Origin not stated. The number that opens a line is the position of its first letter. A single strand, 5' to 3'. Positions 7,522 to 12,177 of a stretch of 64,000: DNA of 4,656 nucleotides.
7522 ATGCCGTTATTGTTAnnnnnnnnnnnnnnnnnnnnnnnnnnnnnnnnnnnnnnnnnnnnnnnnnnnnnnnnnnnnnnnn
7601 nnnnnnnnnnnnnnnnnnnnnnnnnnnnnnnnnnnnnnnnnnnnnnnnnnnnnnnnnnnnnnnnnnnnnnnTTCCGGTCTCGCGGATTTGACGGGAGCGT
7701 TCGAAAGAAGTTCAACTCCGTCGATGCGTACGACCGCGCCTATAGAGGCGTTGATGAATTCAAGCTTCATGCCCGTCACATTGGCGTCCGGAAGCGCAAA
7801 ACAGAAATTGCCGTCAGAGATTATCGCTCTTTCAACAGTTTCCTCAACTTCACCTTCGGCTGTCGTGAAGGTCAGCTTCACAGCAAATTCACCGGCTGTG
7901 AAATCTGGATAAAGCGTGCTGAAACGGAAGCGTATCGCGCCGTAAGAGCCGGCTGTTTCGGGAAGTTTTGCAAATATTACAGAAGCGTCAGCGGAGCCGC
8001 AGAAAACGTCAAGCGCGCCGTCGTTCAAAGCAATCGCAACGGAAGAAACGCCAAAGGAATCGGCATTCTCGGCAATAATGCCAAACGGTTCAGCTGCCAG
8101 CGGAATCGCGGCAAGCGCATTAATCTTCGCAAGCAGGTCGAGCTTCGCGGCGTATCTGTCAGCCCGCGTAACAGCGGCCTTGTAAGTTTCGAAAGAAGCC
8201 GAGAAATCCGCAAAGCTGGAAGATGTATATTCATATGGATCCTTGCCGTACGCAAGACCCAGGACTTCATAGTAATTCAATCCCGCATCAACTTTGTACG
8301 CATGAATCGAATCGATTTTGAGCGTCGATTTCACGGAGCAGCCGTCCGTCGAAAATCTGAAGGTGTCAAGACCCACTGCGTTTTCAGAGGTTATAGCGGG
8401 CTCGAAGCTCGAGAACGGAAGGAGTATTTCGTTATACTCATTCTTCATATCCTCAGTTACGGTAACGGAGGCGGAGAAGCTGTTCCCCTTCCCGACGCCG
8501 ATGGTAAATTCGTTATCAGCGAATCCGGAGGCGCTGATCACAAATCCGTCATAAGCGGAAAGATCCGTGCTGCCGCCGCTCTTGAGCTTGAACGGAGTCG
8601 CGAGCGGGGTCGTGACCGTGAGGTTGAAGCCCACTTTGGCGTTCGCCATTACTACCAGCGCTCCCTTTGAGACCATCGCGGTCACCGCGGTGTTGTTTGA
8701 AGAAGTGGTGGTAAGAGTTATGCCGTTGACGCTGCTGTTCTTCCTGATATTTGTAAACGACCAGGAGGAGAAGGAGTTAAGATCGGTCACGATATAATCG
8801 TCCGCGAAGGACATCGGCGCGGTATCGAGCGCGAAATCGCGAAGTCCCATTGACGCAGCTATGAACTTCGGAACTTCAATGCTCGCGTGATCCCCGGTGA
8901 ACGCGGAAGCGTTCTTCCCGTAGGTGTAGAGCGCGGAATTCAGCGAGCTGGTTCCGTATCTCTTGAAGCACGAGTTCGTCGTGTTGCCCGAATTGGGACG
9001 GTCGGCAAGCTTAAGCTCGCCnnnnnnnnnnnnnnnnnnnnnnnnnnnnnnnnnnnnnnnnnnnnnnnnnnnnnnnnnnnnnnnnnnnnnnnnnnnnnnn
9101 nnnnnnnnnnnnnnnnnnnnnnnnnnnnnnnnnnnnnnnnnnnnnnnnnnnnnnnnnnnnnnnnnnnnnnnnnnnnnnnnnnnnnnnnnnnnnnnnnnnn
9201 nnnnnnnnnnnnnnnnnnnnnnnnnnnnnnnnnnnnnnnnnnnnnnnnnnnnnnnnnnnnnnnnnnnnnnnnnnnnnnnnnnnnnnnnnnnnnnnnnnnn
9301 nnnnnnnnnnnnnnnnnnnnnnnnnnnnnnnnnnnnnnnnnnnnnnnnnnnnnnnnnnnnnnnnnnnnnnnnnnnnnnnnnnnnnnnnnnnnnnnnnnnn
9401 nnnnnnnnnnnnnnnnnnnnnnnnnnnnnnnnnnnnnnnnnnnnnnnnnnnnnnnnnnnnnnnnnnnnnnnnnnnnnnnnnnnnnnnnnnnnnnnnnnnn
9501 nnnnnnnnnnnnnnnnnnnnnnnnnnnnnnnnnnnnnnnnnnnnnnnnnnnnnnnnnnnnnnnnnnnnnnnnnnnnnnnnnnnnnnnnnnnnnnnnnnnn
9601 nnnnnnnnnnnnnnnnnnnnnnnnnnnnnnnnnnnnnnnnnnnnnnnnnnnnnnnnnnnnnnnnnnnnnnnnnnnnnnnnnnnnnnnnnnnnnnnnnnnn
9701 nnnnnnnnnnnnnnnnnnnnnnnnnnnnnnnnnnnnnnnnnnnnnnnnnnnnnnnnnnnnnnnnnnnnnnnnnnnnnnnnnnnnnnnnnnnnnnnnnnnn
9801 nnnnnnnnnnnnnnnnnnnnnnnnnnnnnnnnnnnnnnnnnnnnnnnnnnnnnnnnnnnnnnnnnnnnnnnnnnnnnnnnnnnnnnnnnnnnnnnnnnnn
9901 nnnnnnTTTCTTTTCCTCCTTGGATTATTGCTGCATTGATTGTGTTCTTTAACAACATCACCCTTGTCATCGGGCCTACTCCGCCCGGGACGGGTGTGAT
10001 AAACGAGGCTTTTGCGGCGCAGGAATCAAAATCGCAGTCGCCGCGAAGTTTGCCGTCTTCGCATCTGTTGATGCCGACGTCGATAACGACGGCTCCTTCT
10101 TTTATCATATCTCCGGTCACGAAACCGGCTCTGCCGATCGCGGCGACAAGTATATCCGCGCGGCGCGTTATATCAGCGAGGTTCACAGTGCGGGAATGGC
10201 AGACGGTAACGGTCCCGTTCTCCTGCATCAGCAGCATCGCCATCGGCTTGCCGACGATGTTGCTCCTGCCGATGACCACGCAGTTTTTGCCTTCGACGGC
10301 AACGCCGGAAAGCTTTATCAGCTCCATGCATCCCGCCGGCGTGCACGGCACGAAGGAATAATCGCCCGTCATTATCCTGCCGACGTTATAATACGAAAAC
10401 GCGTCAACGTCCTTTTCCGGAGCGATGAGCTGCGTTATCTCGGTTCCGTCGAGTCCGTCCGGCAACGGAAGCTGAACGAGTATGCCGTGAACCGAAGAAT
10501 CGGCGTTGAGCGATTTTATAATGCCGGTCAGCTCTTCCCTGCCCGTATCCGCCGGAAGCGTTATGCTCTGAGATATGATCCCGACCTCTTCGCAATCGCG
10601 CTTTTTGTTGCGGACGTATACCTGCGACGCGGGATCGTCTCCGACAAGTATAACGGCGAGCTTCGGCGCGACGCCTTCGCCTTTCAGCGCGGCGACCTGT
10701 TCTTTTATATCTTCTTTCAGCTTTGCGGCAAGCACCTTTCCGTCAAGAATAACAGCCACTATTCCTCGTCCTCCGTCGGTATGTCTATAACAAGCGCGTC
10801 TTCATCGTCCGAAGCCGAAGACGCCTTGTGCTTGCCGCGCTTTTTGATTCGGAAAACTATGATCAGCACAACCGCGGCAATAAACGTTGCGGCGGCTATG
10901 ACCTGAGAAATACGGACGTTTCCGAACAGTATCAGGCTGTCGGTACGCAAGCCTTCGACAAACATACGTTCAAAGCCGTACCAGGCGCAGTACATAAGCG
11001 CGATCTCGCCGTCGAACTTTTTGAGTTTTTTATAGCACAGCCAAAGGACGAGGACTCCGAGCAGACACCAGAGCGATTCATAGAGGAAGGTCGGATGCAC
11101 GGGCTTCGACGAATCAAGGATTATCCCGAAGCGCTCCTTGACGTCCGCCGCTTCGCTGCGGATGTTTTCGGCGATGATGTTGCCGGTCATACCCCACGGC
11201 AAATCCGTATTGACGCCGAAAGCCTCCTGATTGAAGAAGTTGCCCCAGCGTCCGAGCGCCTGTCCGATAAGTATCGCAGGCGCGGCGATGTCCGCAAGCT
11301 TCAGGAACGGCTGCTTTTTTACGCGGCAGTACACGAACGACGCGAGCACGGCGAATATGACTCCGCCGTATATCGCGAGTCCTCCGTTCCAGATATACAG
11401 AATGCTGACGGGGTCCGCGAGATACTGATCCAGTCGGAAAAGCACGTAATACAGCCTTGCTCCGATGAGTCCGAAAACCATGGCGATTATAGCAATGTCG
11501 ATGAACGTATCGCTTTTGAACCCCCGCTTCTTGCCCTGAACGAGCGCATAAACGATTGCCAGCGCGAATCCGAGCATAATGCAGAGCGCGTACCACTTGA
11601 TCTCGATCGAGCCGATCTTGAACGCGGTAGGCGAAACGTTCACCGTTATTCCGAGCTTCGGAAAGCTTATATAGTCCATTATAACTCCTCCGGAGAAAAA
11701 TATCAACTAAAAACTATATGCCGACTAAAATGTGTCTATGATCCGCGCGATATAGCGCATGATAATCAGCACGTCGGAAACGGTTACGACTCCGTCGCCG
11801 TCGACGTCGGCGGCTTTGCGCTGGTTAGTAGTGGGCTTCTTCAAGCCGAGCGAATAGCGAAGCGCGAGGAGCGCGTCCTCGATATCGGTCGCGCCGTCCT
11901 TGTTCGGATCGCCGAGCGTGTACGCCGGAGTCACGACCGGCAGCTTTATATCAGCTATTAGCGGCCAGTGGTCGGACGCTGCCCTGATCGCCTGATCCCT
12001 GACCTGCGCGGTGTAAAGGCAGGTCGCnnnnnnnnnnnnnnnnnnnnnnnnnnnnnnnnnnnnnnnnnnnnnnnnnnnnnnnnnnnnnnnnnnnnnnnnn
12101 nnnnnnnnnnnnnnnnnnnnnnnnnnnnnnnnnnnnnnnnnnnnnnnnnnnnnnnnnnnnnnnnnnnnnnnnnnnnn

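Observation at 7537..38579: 31-kb co-directional block of dockerin-tagged proteins with no cohesin partner in the window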

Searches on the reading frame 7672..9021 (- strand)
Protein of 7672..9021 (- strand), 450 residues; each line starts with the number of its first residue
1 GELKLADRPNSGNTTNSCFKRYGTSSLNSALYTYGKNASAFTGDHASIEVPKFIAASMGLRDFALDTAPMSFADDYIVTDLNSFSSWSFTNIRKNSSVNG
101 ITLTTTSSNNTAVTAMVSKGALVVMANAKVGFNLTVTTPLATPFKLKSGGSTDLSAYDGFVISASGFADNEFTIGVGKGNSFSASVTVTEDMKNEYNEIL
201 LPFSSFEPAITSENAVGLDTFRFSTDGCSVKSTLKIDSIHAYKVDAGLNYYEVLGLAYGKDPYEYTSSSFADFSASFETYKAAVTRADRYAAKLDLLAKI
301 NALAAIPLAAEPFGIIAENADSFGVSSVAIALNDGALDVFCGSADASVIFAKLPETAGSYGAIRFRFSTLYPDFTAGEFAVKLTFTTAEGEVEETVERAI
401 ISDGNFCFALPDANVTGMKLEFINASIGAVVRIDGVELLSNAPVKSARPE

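Call 30: search_protein_families(library=pfam, proteins=[window:7672-9021:-], max_evalue=1)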
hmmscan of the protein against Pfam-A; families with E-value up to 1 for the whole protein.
window:7672-9021:- (450 aa): 0 families

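Call 81: search_solved_structures(query=A8, max_evalue=10)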
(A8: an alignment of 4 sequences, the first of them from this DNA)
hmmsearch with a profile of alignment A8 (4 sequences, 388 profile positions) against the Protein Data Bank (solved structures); distinct sequences matched with E-value up to 10: 3.
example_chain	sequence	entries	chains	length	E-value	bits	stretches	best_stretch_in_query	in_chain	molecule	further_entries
28jw_a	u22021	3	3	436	0.065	15.3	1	175-280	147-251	Ribosomal protein S1 homologue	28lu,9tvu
3ez8_A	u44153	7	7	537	0.83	11.7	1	210-258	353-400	Cellulase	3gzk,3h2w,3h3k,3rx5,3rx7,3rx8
5e2j_A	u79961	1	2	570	0.89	11.6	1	210-258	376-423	Endoglucanase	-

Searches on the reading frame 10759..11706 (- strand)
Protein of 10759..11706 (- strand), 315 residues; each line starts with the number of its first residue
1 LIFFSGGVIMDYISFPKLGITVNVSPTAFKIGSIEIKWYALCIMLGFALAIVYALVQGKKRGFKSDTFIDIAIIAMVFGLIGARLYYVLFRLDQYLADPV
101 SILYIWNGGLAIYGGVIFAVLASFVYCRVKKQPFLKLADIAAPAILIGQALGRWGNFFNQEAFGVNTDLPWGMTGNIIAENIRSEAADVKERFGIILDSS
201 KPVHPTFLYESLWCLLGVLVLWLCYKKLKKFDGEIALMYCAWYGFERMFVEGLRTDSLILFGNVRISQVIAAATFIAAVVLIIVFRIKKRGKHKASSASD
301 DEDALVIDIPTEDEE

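Call 4: search_protein_families(library=pfam, proteins=[window:10759-11706:-], max_evalue=0.01)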
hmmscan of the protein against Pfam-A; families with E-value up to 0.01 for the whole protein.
window:10759-11706:- (315 aa): 1 family
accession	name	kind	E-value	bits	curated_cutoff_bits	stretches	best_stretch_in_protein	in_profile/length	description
PF01790.23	LGT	-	6.2e-80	268.4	24.9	1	26-284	1-240/240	Prolipoprotein diacylglyceryl transferase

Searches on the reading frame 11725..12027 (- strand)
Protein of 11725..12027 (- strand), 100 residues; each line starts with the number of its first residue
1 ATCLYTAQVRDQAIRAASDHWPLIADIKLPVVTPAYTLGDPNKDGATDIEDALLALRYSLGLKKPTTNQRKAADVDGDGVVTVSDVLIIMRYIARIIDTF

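Call 7: search_protein_families(library=pfam, proteins=[window:11725-12027:-], max_evalue=1)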
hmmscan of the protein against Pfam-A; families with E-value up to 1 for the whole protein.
window:11725-12027:- (100 aa): 5 families
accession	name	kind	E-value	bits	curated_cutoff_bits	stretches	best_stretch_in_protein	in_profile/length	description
PF00404.24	Dockerin_1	-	8.5e-12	45.5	22.9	1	38-93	1-56/57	Dockerin type I domain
PF00036.39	EF-hand_1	-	0.0065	16.4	25.4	1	72-91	8-27/29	EF hand domain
PF13405.12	EF-hand_6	-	0.022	14.9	25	1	72-91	8-27/30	EF-hand domain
PF13499.12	EF-hand_7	-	0.03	15.1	30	1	40-91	12-67/67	EF-hand domain pair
PF13202.12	EF-hand_5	-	0.09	12.7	25.9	1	71-84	6-19/25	EF hand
